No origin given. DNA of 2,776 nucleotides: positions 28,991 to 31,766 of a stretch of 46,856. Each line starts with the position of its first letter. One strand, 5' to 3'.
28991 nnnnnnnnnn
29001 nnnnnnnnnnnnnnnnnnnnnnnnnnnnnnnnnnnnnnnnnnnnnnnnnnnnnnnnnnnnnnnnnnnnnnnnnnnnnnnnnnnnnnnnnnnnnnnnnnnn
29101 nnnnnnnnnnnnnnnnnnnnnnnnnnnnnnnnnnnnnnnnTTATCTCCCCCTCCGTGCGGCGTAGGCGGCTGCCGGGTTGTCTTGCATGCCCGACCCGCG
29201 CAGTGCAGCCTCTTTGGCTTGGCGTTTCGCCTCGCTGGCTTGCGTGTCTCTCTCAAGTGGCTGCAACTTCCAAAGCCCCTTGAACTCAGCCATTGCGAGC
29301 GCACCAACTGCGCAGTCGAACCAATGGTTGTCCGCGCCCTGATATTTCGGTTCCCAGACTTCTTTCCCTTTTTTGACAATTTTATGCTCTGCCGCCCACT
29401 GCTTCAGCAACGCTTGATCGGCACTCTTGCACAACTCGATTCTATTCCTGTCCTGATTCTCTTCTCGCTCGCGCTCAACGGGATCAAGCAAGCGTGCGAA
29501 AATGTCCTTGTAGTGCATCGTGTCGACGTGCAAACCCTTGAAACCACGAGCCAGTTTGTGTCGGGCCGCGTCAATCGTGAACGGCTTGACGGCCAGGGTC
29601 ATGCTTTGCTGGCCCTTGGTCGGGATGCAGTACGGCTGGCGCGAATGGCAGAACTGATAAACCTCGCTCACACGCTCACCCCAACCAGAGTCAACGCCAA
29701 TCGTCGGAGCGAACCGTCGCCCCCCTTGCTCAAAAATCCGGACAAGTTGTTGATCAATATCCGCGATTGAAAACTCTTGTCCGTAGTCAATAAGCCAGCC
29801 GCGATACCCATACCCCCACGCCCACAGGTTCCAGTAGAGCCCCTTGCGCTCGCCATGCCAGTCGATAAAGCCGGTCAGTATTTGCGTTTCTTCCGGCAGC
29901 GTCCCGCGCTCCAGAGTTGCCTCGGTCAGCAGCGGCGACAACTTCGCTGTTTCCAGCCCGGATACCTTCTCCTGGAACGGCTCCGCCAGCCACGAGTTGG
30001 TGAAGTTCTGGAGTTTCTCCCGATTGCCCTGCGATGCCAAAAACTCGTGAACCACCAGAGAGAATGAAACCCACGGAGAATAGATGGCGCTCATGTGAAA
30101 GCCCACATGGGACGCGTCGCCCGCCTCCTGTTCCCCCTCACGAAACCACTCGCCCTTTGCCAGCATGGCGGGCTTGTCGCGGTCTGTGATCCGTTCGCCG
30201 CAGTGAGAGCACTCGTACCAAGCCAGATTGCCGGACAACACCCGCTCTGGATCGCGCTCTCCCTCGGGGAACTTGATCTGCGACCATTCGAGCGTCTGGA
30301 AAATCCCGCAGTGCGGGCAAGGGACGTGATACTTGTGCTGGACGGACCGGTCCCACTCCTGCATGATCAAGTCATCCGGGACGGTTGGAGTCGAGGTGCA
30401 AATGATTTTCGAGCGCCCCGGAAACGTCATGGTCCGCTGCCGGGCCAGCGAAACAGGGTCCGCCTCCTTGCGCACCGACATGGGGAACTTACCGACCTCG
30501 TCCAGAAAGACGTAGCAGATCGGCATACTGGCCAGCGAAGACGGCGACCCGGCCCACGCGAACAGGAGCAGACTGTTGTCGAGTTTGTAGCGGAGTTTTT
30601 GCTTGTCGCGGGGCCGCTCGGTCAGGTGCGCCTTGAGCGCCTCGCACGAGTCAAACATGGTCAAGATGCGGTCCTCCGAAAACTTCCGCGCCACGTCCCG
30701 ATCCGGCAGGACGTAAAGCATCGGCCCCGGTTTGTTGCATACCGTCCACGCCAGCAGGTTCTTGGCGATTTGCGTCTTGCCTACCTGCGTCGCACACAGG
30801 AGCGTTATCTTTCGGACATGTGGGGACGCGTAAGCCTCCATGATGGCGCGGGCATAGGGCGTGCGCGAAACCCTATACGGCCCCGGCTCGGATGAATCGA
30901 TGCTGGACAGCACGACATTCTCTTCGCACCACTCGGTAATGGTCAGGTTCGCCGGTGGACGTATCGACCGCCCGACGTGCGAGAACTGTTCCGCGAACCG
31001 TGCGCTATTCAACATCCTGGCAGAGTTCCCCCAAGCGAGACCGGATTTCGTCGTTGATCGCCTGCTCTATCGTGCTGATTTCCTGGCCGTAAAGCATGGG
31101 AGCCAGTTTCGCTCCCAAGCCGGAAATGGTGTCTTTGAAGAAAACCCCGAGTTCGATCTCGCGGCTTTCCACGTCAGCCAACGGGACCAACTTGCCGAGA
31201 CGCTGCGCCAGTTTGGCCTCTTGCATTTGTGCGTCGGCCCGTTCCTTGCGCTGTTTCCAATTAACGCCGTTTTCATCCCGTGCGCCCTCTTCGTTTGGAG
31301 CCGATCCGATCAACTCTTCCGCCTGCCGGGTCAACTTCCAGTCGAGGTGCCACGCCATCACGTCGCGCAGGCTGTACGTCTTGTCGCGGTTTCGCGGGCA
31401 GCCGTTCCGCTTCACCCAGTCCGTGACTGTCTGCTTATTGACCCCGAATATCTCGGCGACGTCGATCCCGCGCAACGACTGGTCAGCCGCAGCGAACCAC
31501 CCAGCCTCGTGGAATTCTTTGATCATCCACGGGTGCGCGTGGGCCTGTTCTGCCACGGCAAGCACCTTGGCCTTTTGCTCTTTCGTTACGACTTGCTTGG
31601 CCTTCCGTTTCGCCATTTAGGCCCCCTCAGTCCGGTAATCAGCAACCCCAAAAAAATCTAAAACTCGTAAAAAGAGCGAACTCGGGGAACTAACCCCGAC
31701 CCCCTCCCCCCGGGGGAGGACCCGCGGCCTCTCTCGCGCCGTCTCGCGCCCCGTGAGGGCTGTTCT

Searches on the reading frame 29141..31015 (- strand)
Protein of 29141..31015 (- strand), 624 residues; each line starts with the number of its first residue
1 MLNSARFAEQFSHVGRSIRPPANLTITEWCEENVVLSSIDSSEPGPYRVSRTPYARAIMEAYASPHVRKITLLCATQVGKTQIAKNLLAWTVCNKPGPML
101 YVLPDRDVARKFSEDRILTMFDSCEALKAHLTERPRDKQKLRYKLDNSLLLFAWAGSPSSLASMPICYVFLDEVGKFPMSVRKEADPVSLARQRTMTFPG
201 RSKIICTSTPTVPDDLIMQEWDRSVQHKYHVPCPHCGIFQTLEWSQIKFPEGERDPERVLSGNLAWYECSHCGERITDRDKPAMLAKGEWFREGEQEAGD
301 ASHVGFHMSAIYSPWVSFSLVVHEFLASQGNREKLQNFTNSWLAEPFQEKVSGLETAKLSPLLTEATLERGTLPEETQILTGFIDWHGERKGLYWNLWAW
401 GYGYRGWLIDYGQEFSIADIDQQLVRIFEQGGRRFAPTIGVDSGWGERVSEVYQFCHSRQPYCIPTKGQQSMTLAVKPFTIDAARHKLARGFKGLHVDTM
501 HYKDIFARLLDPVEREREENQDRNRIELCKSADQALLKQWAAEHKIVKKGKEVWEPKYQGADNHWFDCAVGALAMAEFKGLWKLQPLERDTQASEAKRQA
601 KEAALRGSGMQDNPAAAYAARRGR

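Call 11: search_protein_families(library=pfam, proteins=[window:29141-31015:-], max_evalue=0.01)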
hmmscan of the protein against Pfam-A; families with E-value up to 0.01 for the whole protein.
window:29141-31015:- (624 aa): 3 families
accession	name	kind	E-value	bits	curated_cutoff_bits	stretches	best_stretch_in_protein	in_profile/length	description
PF05876.18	GpA_ATPase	-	1.1e-71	241.9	25.6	1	41-290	1-247/247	Phage terminase large subunit gpA, ATPase domain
PF20454.4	GpA_nuclease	-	1.3e-36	126.8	22.5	1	303-581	1-289/294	Terminase large subunit gpA, endonuclease domain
PF14353.12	CpXC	-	0.0047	17.3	25.4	1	231-276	1-47/121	CpXC protein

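Call 12: search_protein_families(library=phrogs, proteins=[window:29141-31015:-], max_evalue=0.001)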
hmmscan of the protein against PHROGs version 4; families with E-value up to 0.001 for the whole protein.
window:29141-31015:- (624 aa): 9 families
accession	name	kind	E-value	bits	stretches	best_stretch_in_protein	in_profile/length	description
phrog_15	-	head and packaging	5.1e-151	506.5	1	10-604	341-948/1330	terminase large subunit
phrog_675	-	head and packaging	6.1e-40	138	1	22-351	20-332/576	terminase large subunit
phrog_21311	-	head and packaging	1.7e-20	74.8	1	104-306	2-202/218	terminase large subunit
phrog_2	-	head and packaging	1.2e-14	55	1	54-621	269-622/807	terminase large subunit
phrog_3925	-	head and packaging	2.6e-12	47.7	1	18-116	35-130/150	terminase large subunit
phrog_15657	-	unknown function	8.6e-11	42.8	1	290-428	14-148/230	-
phrog_16406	-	unknown function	8.3e-10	38.9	1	228-427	19-225/601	-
phrog_12876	-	head and packaging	2.2e-06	28.5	1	137-248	32-135/235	terminase large subunit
phrog_4145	-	head and packaging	4.1e-05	24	1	16-194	20-200/209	terminase large subunit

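Call 19: find_related_loci(query=window:29141-31015:-, collection=viral_contigs, flank=4000)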
Query window:29141-31015:- (624 aa) in viral_contigs; peptide patterns used: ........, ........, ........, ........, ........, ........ (x = any residue, [..] = any of these).
23 stretches matched a pattern; 19 encode a relative of the query (tblastn E <= 1e-3); 19 distinct loci.
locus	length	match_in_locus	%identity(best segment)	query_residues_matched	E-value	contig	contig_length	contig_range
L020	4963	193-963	26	370-580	2e-14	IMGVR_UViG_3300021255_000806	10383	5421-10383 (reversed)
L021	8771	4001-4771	26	370-580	3e-14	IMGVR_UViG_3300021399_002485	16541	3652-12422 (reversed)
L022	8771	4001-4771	26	370-580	2e-14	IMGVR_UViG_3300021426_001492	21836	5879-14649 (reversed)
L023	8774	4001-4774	26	370-580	1e-13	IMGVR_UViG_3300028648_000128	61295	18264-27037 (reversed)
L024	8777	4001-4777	24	369-580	3e-10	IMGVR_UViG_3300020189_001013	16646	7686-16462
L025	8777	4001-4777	24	369-580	4e-10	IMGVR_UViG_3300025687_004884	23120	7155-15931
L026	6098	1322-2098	24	369-580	4e-10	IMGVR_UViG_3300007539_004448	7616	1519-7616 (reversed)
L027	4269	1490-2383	22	334-580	7e-10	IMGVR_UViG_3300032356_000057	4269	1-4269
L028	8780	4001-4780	24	368-580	5e-9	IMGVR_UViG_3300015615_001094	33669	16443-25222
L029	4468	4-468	24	441-580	2e-6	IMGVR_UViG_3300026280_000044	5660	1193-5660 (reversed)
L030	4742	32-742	21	393-580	1e-6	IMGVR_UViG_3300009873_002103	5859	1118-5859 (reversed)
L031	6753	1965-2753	22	363-581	6e-6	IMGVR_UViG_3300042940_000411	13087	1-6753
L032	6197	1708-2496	22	363-581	6e-6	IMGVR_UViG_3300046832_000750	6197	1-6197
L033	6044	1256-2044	22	363-581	6e-6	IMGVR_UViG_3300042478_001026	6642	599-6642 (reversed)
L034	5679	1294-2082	22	363-581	6e-6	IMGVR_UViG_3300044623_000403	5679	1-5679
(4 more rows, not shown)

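Call 20: find_homologous_proteins(query=window:29141-31015:-, max_evalue=1e-30)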
Query window:29141-31015:- (624 aa): 3588 proteins with E <= 1e-30 among 8000 candidates; the best 120 are listed.
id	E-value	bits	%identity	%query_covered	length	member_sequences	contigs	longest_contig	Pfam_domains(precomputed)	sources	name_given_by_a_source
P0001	0.0e+0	1476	100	100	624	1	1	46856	PF05876.19,PF20454.5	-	-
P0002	4.8e-141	489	40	94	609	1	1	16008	PF05876.19,PF20454.5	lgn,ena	-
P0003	5.6e-141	489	41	93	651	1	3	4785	PF05876.19,PF20454.5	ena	-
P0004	5.6e-131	456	38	98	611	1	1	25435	PF05876.19,PF20454.5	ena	-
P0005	2.3e-128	447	39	92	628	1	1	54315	PF05876.19,PF20454.5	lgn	-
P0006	2.0e-120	421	39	91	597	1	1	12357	PF05876.19,PF20454.5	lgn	-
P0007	5.1e-116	407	37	97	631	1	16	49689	PF05876.19,PF20454.5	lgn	-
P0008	6.7e-116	406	37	93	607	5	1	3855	PF05876.19,PF20454.5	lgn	-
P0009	7.1e-116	406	38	97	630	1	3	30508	PF05876.19,PF20454.5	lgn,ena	-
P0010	6.8e-113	396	37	91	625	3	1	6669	PF05876.19,PF20454.5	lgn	-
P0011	1.6e-111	392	37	95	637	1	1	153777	PF05876.19,PF20454.5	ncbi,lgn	ncbi:MAG: terminase gpA endonuclease subunit [Candidatus Omnitrophota bacterium]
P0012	2.0e-111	392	37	94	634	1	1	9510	PF05876.19,PF20454.5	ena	-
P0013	8.5e-111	389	38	92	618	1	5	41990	PF05876.19,PF20454.5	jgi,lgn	jgi:phage terminase large subunit GpA-like protein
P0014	3.9e-109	384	37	95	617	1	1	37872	PF05876.19,PF20454.5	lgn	-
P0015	5.8e-109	383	37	95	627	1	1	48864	PF05876.19,PF20454.5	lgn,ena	-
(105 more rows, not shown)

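Call 50: find_encoding_contigs(protein=P0005, flank=10000, max_places=1)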
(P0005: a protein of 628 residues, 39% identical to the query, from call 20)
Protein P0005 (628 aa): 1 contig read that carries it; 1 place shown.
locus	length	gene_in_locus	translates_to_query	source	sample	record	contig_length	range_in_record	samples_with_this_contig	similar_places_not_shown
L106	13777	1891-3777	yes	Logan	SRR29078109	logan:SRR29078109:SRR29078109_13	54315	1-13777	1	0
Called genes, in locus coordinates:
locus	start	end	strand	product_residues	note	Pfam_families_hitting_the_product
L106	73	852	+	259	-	PF07505:DUF5131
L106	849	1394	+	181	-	-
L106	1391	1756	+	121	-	-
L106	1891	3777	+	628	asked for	PF05876:GpA_ATPase, PF20454:GpA_nuclease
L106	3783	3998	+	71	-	-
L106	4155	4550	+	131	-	-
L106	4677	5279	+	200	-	-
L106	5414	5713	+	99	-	-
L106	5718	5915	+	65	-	PF12728:HTH_17 (weak)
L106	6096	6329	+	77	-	-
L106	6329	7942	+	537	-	PF05136:Phage_portal_2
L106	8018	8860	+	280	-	PF25145:NfeD1b_N (weak), PF01343:Peptidase_S49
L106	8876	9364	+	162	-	-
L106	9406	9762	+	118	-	-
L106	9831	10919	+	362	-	PF03864:Phage_cap_E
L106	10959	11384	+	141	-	-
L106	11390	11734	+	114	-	-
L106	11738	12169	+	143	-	PF11367:Tail_completion_gp17 (weak)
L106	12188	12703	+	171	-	-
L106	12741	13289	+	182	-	-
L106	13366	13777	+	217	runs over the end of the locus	-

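Call 51: find_encoding_contigs(protein=P0004, flank=10000, max_places=1)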
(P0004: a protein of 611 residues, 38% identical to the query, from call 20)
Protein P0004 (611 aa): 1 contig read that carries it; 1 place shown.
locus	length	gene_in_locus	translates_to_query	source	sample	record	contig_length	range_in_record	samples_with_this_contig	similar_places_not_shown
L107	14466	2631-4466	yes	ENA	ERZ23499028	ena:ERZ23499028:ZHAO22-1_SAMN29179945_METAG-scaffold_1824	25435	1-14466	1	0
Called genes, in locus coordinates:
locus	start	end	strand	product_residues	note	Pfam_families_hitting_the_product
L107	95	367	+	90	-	-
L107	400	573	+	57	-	-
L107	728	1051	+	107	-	-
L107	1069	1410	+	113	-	-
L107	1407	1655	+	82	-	-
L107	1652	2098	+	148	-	PF00376:MerR (faint)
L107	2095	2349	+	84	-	-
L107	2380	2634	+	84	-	-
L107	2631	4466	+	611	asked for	PF05876:GpA_ATPase, PF20454:GpA_nuclease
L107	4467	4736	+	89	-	-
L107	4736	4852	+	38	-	-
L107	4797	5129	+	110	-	-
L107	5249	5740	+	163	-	-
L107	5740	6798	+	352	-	-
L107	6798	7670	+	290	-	-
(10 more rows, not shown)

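Call 52: find_encoding_contigs(protein=P0002, flank=10000, max_places=1)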
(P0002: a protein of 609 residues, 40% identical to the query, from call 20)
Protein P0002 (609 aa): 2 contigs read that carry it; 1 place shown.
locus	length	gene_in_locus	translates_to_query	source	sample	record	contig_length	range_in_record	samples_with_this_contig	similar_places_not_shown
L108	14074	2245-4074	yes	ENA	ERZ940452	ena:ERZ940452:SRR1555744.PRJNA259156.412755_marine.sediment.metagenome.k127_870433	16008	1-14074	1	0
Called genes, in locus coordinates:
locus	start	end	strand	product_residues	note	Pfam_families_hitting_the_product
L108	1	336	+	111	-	?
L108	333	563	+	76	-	PF01807:Zn_ribbon_DnaG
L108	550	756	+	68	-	-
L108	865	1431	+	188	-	-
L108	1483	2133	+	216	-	-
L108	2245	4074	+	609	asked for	PF05876:GpA_ATPase, PF20454:GpA_nuclease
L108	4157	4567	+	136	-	-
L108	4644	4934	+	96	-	-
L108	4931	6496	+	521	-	PF05136:Phage_portal_2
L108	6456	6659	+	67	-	-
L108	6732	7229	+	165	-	-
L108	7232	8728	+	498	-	PF25145:NfeD1b_N, PF01343:Peptidase_S49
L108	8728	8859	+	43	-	-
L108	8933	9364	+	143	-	-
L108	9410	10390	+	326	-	-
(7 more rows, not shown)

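Call 69: find_encoding_contigs(protein=P0007, flank=6000, max_places=1)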
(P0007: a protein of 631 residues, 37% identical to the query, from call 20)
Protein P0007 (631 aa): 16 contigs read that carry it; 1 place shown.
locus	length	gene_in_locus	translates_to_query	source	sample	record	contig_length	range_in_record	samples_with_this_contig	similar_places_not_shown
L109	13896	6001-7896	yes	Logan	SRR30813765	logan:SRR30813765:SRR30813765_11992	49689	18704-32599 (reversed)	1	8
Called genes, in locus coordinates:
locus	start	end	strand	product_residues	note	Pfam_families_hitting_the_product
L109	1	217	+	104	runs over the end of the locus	-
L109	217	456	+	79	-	-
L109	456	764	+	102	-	-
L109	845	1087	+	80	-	-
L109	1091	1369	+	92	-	-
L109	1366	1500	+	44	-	-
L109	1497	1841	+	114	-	-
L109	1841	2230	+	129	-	-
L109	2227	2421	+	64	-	-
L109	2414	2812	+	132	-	PF09643:YopX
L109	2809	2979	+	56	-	-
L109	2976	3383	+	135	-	-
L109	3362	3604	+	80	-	-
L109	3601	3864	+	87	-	-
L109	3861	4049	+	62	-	-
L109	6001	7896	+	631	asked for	PF05876:GpA_ATPase, PF20454:GpA_nuclease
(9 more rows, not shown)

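Call 70: find_encoding_contigs(protein=P0009, flank=6000, max_places=1)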
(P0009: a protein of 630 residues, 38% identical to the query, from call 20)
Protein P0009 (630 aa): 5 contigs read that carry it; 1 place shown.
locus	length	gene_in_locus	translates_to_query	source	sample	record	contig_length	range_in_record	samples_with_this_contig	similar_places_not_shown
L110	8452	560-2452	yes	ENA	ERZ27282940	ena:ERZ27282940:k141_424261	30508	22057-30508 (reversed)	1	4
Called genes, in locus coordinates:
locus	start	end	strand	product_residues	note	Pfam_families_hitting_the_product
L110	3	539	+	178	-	?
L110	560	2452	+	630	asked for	PF05876:GpA_ATPase, PF20454:GpA_nuclease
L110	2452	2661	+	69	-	-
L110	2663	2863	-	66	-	-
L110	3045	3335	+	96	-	-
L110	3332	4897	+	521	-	PF05136:Phage_portal_2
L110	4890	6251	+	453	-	PF25145:NfeD1b_N, PF01343:Peptidase_S49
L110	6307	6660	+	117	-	-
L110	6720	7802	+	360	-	PF03864:Phage_cap_E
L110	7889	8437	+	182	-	-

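Call 71: find_encoding_contigs(protein=P0015, flank=6000, max_places=1)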
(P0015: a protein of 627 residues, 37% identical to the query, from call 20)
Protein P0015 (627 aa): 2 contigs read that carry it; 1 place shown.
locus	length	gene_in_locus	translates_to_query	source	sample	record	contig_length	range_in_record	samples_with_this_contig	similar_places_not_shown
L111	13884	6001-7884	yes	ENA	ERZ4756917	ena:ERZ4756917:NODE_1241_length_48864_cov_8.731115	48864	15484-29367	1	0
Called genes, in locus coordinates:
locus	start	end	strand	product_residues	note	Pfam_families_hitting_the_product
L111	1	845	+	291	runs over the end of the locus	PF09681:Phage_rep_org_N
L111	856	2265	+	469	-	PF00772:DnaB, PF03796:DnaB_C, PF13481:AAA_25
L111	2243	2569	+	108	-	-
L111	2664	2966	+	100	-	-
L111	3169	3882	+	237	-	-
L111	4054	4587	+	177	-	PF00589:Phage_integrase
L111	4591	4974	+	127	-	-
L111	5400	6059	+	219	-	-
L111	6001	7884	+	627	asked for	PF05876:GpA_ATPase, PF20454:GpA_nuclease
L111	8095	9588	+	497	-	PF05136:Phage_portal_2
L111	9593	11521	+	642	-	PF04586:Peptidase_S78, PF10124:Mu-like_gpT (faint), PF25209:Phage_capsid_4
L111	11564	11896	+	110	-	PF09956:Phage_cement_2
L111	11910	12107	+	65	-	-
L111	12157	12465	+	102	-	-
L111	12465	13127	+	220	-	-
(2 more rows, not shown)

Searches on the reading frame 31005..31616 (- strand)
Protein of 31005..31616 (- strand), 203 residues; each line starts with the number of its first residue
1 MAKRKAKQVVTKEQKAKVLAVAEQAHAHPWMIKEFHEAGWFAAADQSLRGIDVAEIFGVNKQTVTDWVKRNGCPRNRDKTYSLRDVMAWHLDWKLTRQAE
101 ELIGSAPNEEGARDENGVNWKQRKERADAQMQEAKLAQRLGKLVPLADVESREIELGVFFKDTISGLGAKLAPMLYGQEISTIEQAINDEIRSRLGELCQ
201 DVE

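Call 11: search_protein_families(library=pfam, proteins=[window:31005-31616:-], max_evalue=0.01)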
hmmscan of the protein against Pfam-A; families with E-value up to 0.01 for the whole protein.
window:31005-31616:- (203 aa): 3 families
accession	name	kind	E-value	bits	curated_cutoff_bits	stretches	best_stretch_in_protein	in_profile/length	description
PF13384.12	HTH_23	-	0.00078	19.6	24.6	1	49-70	19-40/50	Homeodomain-like domain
PF07278.17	DUF1441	-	0.001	19.4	35.1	1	53-152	6-97/147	Protein of unknown function (DUF1441)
PF12728.13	HTH_17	-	0.0014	19.2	27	1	52-89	6-46/51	Helix-turn-helix domain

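Call 12: search_protein_families(library=phrogs, proteins=[window:31005-31616:-], max_evalue=0.001)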
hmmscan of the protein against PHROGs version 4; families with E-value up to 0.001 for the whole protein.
window:31005-31616:- (203 aa): 4 families
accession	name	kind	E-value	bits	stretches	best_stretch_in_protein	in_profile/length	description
phrog_57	-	head and packaging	2.3e-17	64.5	1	52-198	17-169/199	terminase small subunit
phrog_141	-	head and packaging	1.7e-10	41.6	1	53-151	21-112/183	terminase small subunit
phrog_2474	-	transcription regulation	0.00045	21.1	0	52-90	53-96/118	MerR-like transcriptional regulator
phrog_4151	-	DNA, RNA and nucleotide metabolism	0.00082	20.2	0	52-144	25-97/154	DNA binding protein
